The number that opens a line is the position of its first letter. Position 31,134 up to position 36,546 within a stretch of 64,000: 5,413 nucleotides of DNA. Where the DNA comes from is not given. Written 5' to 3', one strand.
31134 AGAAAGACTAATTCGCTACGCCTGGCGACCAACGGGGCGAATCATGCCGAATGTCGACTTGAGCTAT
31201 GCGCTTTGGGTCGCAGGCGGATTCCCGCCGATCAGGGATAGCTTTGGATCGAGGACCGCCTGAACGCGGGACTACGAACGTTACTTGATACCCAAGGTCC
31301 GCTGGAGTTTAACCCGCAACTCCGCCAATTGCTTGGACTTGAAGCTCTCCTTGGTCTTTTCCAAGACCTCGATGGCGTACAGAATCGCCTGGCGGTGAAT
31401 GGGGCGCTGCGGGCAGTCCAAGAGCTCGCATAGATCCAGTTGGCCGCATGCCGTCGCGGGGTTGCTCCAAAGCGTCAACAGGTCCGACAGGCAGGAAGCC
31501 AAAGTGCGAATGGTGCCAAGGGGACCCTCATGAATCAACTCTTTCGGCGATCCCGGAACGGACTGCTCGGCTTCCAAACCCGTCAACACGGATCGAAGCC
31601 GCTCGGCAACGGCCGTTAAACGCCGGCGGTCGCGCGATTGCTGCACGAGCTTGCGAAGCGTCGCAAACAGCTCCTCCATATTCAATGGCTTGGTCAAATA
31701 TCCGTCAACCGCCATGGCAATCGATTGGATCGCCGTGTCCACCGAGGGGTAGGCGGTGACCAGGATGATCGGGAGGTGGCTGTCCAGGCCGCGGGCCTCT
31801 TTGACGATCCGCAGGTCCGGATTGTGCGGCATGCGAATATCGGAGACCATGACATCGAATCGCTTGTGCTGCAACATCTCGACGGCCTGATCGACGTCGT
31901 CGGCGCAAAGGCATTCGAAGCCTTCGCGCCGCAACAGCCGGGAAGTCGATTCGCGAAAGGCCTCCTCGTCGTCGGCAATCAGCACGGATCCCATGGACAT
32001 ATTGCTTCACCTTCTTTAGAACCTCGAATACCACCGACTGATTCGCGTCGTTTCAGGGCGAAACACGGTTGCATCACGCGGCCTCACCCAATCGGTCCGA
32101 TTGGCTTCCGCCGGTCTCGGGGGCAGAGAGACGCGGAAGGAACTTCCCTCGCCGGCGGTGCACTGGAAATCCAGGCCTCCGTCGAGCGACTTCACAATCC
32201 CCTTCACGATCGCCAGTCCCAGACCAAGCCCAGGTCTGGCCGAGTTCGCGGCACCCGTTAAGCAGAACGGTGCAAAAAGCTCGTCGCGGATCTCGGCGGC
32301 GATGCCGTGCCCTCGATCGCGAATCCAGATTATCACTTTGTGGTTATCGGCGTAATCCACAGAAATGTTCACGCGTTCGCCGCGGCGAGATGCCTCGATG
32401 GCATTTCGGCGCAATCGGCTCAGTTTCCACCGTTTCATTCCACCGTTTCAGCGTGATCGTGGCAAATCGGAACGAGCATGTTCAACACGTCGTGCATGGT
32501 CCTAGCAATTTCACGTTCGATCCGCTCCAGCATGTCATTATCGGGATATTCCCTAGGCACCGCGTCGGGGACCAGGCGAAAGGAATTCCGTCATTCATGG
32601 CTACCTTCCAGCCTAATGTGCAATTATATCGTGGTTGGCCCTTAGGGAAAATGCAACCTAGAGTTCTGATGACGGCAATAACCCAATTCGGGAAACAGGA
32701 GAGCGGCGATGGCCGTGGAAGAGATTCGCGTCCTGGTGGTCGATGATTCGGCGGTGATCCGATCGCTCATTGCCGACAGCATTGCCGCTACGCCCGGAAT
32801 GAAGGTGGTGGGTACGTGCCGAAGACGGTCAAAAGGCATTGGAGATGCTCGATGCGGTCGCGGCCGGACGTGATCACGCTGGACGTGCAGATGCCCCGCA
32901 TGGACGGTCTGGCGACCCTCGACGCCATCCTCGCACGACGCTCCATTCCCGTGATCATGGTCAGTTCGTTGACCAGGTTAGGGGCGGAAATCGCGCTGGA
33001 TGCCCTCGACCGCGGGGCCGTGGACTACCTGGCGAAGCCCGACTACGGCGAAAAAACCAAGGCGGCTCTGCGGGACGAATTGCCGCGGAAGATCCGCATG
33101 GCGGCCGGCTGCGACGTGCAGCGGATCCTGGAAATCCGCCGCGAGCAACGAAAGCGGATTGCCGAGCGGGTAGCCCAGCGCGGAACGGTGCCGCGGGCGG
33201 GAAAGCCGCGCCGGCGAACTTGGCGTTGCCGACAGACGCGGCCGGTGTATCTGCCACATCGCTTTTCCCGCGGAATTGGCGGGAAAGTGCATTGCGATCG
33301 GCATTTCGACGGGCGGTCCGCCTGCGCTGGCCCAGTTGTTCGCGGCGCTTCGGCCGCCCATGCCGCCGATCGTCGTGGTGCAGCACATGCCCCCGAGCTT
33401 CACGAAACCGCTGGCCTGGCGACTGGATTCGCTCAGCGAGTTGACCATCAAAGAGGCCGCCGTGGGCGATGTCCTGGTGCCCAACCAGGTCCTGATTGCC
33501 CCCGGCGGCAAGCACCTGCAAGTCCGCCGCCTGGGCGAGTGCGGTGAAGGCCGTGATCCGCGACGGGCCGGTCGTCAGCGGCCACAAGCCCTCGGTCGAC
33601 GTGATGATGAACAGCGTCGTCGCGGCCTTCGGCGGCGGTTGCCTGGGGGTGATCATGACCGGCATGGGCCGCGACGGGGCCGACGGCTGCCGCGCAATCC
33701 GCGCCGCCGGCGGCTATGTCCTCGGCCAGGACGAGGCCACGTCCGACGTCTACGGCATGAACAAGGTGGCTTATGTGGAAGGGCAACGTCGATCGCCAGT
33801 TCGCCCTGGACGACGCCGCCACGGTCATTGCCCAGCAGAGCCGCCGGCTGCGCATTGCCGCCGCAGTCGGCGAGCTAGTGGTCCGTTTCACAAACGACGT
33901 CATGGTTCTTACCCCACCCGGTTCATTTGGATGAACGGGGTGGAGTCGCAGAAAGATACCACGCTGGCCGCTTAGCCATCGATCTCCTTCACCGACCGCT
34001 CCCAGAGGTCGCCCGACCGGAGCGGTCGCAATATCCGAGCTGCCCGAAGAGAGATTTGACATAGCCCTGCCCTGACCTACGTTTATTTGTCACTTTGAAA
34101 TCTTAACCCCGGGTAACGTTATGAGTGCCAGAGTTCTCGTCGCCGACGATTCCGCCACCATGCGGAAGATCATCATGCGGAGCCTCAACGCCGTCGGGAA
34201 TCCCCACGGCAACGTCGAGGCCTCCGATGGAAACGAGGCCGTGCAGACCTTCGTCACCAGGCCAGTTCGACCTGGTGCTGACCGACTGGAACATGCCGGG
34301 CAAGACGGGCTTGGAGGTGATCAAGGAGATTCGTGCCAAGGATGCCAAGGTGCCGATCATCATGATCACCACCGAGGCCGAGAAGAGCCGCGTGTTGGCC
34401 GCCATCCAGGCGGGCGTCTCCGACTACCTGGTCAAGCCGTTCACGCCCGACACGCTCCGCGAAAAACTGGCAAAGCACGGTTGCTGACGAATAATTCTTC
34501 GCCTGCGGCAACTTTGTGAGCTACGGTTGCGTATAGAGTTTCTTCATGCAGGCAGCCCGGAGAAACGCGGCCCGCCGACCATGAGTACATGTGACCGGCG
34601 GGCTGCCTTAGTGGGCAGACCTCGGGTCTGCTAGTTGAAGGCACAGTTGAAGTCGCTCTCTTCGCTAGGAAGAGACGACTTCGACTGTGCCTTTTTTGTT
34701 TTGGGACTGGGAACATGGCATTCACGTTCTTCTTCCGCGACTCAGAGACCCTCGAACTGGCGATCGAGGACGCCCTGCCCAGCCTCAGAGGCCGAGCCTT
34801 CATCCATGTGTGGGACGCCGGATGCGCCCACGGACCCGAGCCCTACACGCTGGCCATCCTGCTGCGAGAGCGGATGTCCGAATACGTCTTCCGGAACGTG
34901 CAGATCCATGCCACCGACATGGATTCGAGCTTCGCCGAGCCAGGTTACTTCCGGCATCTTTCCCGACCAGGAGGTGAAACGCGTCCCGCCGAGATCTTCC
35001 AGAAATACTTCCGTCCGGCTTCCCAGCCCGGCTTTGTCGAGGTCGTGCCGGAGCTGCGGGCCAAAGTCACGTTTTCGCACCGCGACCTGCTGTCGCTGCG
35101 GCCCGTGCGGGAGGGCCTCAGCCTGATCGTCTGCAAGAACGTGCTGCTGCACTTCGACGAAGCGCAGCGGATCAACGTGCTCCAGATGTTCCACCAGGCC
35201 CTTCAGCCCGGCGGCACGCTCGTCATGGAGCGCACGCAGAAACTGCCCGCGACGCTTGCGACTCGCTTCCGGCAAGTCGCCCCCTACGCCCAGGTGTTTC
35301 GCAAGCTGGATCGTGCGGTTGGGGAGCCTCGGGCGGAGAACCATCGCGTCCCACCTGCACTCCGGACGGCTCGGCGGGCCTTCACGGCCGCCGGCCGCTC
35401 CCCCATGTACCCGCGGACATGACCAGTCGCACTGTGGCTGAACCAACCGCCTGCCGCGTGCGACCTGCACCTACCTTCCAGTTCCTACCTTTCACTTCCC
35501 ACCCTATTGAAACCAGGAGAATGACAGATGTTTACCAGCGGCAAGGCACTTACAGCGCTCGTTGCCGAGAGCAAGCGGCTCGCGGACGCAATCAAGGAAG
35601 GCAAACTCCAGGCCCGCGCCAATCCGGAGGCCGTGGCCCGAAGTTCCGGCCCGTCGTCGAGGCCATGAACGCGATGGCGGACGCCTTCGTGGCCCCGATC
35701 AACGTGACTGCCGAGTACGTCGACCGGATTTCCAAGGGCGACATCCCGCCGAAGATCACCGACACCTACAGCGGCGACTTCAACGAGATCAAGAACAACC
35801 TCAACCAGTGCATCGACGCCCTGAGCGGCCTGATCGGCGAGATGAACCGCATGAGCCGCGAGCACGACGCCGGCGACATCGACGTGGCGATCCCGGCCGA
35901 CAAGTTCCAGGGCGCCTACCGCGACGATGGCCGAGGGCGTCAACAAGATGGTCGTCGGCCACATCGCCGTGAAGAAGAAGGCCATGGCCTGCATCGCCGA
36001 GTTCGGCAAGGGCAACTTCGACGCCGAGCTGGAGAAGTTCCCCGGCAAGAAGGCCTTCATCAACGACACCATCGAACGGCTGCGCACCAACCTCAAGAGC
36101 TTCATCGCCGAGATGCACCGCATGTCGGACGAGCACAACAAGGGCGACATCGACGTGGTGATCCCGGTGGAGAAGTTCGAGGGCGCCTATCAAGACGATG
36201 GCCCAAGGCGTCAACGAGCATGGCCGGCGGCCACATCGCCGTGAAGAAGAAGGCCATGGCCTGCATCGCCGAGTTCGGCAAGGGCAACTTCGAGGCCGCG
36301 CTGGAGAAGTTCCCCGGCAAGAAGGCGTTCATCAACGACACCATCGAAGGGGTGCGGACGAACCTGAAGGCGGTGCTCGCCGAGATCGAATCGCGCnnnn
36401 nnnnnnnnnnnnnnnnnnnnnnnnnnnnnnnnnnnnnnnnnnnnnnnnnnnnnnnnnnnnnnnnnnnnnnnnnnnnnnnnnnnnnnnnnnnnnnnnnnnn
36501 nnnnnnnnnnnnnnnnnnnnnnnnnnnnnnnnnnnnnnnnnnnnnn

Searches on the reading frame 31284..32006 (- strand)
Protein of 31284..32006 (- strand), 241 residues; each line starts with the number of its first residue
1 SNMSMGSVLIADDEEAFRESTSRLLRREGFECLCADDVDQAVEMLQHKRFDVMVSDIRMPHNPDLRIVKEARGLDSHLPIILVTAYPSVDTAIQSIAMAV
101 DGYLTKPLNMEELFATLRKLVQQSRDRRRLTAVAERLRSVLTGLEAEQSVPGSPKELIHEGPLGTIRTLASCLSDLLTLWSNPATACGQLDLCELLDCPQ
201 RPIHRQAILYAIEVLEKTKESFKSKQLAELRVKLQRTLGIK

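Call 27: search_protein_families(library=pfam, proteins=[window:31284-32006:-], max_evalue=0.001)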
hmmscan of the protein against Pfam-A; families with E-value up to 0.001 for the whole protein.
window:31284-32006:- (241 aa): 1 family
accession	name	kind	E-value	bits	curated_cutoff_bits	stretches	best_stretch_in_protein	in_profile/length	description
PF00072.30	Response_reg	-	1.5e-24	86.7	30.2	1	8-117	1-110/111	Response regulator receiver domain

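Call 29: find_encoding_contigs(protein=window:31284-32000:-, flank=2000, max_places=3)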
Protein window:31284-32000:- (239 aa): 1 contig read that carries it; 1 place shown.
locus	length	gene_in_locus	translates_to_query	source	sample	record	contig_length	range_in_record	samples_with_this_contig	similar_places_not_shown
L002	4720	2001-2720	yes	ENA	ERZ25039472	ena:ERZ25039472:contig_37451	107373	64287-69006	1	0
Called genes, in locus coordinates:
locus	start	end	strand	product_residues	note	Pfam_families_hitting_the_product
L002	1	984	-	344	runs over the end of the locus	PF01339:CheB_methylest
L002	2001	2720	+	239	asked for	PF00072:Response_reg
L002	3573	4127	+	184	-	PF13183:Fer4_8, PF13187:Fer4_9 (weak), PF13534:Fer4_17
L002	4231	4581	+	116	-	PF02754:CCG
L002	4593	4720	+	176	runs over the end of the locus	PF02754:CCG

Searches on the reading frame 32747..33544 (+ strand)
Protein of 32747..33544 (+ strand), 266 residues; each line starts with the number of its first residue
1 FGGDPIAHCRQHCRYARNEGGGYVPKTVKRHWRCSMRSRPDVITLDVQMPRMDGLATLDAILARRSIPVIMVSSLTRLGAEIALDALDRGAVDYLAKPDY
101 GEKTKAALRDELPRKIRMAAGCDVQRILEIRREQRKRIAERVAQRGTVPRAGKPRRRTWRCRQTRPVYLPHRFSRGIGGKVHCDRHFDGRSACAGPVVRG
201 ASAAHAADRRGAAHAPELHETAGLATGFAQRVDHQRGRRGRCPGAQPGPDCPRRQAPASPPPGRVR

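Call 27: search_protein_families(library=pfam, proteins=[window:32747-33544:+], max_evalue=0.001)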
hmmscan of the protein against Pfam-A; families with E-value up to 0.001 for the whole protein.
window:32747-33544:+ (266 aa): 1 family
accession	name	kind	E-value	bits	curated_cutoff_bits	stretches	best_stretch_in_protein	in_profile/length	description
PF00072.30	Response_reg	-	4.3e-13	49.8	30.2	1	34-99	37-101/111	Response regulator receiver domain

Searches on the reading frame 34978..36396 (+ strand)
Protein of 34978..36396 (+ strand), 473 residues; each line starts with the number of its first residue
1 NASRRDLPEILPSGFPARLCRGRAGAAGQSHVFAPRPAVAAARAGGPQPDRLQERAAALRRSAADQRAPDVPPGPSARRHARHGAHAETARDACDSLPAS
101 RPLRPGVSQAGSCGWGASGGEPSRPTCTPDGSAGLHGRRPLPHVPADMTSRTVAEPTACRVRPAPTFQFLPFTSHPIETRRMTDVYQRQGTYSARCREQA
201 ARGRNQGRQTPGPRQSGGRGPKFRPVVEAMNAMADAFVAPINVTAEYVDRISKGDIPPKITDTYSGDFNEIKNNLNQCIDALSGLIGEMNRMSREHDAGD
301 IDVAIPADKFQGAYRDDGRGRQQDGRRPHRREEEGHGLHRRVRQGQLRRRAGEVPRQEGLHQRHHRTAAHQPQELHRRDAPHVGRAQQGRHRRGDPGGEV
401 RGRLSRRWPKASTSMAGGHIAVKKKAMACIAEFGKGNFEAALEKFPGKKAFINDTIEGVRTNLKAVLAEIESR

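Call 27: search_protein_families(library=pfam, proteins=[window:34978-36396:+], max_evalue=0.001)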
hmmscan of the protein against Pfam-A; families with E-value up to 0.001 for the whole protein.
window:34978-36396:+ (473 aa): 3 families
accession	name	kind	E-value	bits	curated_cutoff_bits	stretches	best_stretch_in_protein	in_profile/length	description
PF18947.5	HAMP_2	-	3e-27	94.8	24.3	1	222-283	5-66/67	HAMP domain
PF18575.6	HAMP_N3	-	1.1e-22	79.7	25.7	1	422-464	1-43/43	HAMP N-terminal domain 3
PF21927.1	McpB_HAMP_2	-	0.00015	22.2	27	1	289-313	11-35/49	Methyl-accepting chemotaxis protein McpB, second HAMP domain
